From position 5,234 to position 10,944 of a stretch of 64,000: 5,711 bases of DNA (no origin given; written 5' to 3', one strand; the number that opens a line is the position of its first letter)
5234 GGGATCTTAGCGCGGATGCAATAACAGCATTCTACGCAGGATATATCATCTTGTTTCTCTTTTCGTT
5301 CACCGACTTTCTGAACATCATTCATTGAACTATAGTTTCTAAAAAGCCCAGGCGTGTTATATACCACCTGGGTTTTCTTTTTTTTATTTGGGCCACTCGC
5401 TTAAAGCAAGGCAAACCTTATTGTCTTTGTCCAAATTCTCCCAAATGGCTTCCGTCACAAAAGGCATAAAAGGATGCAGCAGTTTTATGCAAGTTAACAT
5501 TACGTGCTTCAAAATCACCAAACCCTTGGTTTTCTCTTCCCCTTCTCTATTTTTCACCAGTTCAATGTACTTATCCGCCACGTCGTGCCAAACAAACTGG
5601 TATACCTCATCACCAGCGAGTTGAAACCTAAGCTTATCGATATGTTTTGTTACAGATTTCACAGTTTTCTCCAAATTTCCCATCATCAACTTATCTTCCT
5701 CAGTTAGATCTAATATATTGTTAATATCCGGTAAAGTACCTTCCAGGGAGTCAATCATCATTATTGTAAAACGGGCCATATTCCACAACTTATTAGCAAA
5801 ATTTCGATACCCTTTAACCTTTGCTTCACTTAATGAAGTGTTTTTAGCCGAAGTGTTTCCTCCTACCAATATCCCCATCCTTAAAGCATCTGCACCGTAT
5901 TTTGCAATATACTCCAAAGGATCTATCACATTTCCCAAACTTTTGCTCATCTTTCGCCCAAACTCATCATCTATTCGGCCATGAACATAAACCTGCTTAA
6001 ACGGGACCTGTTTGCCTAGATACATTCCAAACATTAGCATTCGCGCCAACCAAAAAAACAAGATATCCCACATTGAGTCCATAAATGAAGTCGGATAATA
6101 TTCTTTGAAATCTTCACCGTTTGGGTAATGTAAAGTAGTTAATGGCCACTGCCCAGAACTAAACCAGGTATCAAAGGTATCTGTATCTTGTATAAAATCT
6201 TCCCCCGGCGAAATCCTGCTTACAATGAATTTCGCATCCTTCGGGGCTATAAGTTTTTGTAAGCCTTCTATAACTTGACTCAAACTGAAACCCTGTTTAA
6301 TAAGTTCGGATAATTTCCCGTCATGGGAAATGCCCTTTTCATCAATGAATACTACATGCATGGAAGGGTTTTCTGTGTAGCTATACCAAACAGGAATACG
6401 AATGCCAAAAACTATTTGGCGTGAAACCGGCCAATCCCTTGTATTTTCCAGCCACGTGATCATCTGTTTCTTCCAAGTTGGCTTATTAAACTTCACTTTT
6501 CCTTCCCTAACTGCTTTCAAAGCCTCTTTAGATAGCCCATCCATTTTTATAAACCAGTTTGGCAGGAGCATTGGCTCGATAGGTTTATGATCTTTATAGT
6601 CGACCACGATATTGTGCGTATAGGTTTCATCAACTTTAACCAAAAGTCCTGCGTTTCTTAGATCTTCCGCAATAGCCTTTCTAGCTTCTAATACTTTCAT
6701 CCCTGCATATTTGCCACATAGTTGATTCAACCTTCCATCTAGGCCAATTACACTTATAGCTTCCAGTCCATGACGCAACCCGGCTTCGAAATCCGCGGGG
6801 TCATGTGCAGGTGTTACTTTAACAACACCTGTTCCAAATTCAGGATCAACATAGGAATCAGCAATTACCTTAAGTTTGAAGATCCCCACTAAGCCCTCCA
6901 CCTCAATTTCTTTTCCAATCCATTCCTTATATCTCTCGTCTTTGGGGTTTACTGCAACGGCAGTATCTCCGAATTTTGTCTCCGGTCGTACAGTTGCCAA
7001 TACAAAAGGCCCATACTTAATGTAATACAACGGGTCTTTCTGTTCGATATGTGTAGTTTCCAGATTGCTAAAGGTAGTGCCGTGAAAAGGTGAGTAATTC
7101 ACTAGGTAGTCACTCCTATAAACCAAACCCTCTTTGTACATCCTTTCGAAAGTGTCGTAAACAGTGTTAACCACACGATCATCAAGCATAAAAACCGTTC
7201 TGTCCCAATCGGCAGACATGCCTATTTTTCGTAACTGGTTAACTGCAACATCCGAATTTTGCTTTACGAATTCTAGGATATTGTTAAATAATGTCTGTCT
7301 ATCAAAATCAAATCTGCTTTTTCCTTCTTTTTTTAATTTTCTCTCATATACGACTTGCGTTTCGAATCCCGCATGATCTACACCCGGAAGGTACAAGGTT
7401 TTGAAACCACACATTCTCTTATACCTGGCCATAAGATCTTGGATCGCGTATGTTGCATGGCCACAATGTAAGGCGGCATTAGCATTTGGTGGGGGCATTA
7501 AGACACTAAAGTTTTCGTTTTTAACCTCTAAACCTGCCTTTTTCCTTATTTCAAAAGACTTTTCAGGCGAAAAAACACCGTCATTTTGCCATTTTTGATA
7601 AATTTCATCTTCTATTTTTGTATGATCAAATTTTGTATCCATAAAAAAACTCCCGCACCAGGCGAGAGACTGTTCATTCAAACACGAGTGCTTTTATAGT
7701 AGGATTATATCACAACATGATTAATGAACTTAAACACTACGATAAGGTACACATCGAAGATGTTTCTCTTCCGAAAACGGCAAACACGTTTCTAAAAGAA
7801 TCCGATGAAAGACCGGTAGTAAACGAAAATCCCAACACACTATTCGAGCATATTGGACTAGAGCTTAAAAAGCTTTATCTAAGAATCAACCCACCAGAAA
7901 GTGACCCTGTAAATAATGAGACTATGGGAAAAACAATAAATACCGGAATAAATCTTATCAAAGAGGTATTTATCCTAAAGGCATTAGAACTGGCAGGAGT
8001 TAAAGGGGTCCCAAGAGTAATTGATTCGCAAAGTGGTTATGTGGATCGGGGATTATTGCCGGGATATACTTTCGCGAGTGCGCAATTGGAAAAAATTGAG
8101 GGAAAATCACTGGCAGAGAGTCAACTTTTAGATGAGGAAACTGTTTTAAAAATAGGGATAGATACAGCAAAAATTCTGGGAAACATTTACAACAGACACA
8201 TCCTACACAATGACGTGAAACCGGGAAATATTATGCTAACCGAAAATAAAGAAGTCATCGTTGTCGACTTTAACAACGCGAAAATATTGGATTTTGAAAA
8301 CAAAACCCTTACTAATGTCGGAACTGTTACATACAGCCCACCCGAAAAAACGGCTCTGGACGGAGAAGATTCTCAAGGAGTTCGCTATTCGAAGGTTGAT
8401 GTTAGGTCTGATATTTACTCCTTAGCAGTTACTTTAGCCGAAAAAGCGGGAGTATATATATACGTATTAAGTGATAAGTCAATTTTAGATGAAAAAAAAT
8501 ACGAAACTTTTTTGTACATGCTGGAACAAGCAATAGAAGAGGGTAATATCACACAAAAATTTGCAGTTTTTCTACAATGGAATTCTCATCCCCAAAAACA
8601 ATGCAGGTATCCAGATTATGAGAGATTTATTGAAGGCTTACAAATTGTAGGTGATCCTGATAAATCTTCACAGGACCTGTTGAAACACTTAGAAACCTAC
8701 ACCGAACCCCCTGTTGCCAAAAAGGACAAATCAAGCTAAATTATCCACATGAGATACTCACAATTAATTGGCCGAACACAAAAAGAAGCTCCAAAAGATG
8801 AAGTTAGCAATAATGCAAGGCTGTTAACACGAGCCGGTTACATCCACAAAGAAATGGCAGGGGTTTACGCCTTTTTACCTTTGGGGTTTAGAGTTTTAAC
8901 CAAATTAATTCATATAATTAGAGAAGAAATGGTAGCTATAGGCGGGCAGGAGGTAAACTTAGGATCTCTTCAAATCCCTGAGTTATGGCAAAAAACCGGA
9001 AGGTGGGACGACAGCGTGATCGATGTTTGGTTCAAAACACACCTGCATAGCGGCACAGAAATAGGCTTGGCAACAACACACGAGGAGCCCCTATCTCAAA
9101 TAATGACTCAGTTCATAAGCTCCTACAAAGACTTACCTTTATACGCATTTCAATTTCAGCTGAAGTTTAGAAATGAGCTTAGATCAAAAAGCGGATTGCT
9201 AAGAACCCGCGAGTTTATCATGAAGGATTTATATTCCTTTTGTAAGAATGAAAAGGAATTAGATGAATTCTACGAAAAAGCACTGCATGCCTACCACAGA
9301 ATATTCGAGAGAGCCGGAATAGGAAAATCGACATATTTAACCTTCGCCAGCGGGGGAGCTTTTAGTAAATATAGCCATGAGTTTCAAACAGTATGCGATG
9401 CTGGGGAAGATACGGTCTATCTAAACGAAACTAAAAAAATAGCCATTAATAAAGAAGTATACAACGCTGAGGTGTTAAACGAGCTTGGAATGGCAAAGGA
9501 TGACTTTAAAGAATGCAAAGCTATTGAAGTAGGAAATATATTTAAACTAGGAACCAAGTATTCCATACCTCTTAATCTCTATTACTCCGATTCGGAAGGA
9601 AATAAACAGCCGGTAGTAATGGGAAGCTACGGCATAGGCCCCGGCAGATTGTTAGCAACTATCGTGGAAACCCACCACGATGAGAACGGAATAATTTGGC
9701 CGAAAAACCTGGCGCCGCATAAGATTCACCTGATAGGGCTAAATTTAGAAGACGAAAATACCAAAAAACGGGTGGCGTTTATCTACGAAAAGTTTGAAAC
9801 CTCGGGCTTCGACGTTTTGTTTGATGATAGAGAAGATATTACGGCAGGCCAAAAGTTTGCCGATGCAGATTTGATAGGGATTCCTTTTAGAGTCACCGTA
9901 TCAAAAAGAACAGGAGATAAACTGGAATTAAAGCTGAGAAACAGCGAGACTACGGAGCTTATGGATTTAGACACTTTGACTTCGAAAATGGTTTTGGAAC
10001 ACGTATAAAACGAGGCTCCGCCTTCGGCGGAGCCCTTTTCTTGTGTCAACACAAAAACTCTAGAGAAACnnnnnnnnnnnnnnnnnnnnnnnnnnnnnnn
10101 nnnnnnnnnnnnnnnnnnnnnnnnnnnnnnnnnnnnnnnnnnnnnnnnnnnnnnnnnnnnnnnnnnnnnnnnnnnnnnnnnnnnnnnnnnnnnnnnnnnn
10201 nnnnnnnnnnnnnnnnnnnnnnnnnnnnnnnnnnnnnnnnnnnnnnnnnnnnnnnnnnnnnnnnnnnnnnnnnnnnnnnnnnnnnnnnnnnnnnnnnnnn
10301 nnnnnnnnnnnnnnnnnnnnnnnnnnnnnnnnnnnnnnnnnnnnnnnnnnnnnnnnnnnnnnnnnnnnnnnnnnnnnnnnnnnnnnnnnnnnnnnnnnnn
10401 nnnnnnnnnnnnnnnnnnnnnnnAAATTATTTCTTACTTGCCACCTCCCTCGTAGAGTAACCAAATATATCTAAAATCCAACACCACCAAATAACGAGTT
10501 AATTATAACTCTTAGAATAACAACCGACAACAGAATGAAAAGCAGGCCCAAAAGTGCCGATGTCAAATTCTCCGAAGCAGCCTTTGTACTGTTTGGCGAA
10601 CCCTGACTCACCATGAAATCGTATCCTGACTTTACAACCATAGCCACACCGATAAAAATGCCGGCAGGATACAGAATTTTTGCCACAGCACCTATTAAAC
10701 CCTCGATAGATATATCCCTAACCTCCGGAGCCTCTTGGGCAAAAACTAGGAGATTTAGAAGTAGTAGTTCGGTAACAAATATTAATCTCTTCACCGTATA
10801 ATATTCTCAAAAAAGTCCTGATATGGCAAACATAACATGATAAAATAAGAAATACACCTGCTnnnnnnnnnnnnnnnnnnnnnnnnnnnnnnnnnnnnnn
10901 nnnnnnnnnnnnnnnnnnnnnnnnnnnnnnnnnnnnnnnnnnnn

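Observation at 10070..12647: Second pilin-like pair adjacent to a coiled-coil SpoIID/LytB peptidoglycan-remodelling protein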

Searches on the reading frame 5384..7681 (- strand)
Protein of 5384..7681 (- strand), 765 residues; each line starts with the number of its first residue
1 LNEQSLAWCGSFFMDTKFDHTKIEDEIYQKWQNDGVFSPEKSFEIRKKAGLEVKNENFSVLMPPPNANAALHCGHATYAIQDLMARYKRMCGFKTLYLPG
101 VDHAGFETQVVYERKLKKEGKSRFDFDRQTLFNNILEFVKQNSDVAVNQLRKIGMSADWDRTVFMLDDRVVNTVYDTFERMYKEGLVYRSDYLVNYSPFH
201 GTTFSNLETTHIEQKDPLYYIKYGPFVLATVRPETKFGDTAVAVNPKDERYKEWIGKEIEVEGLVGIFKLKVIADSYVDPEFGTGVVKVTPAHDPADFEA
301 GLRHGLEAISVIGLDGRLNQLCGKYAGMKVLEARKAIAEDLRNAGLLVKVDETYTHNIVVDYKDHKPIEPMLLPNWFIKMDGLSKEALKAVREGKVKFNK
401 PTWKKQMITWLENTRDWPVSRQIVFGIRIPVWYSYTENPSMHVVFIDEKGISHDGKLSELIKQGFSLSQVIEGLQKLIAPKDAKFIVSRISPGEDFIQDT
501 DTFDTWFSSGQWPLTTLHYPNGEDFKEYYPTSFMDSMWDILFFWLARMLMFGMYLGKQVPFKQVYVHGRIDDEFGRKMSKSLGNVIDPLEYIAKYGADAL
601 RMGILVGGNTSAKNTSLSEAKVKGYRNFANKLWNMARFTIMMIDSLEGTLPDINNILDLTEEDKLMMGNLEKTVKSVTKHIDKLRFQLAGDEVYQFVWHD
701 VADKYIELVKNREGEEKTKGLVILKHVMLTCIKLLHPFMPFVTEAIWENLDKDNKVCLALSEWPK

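Call 5: search_protein_families(library=pfam, proteins=[window:5384-7681:-], max_evalue=0.01)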
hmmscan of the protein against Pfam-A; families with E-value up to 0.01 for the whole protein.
window:5384-7681:- (765 aa): 6 families
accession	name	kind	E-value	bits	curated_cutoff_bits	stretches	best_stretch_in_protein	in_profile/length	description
PF00133.28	tRNA-synt_1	-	8.3e-109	364.5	22.7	1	27-610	2-408/414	tRNA synthetases class I (I, L, M and V)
PF08264.19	Anticodon_1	-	4.3e-25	88.8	25.1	1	663-764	1-105/148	Anticodon-binding domain of tRNA ligase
PF09334.17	tRNA-synt_1g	-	9.3e-16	58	20.1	2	65-203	8-129/391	tRNA synthetases class I (M)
PF13603.12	tRNA-synt_1_2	-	0.0033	17.4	25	0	270-315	98-143/185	Leucyl-tRNA synthetase, editing domain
PF01406.26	tRNA-synt_1e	-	0.0091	15.8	27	0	561-605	237-281/301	tRNA synthetases class I (C) catalytic domain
PF03642.18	MAP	-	0.0097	16.6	24.3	0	646-714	7-78/88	MAP domain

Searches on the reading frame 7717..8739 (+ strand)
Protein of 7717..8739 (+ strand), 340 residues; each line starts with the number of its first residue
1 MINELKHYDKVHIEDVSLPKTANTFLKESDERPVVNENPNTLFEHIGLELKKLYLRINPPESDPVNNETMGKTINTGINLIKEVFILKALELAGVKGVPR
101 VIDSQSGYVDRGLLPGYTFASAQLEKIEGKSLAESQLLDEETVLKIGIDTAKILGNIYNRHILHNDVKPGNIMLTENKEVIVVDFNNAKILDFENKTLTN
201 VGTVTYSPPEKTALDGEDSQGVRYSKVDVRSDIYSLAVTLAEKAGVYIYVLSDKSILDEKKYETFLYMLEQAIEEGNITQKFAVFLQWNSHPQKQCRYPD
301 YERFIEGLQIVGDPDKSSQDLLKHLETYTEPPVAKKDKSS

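Call 7: search_protein_families(library=pfam, proteins=[window:7717-8739:+], max_evalue=0.001)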
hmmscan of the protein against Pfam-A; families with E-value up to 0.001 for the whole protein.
window:7717-8739:+ (340 aa): 5 families
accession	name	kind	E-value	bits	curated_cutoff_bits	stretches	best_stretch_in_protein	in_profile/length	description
PF00069.31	Pkinase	-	5.6e-16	59.2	31.7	1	132-264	89-212/263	Protein kinase domain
PF07714.23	PK_Tyr_Ser-Thr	-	2.2e-06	27.6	23.1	1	135-242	96-196/258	Protein tyrosine and serine/threonine kinase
PF01636.29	APH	-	5.9e-05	23.4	23.2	1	160-190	168-199/239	Phosphotransferase enzyme family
PF03109.22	ABC1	-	0.00087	18.9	22.9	0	127-193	150-219/244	ABC1 atypical kinase-like domain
PF17667.7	Pkinase_fungal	-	0.00087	18.5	24.1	0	147-204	292-357/387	Fungal protein kinase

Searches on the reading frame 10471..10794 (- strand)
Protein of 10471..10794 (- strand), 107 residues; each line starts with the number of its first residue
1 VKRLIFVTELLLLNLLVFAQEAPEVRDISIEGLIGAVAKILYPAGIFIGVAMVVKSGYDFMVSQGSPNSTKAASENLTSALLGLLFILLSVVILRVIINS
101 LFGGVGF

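Call 4: search_protein_families(library=pfam, proteins=[window:10471-10794:-], max_evalue=1)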
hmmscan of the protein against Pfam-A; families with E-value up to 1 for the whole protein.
window:10471-10794:- (107 aa): 3 families
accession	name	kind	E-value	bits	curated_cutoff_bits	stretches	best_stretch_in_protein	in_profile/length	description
PF18895.5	T4SS_pilin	-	0.00099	19.6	26.6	1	29-97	4-71/71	Type IV secretion system pilin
PF14110.11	DUF4282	-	0.049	14.7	27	1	36-97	11-67/86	Domain of unknown function (DUF4282)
PF24594.1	DUF7618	-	0.066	13.8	27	1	46-94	50-100/107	Family of unknown function (DUF7618)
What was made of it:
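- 10471..10794 (-): SpoIID-proximal pilin-domain protein, 107 aa; array position 1. Classical signal peptide (..VFA|QE) followed directly by the pilin domain. The N-terminal Cys-rich ectodomain present in relatives has been lost. PF18895 E 1e-3 (call 4).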

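Call 45: search_protein_families(library=ncbifam, proteins=[window:10471-10794:-], max_evalue=0.1)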
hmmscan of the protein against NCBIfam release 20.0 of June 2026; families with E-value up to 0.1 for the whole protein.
window:10471-10794:- (107 aa): 1 family
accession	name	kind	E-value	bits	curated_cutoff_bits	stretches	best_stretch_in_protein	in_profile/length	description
NF045849.1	ICE_MMCAP2_0565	equivalog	0.035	13.8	40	1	30-99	9-78/80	Mbov_0395 family pilin-like conjugal transfer protein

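Call 58: search_protein_families(library=phrogs, proteins=[window:10471-10794:-], max_evalue=0.1)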
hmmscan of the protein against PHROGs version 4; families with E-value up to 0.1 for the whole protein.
window:10471-10794:- (107 aa): 2 families
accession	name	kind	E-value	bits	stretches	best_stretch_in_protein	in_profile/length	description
phrog_4306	-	lysis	0.049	15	1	62-92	16-46/84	Rz-like spanin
phrog_11172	-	head and packaging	0.078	13.9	0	53-99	44-91/137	virion structural protein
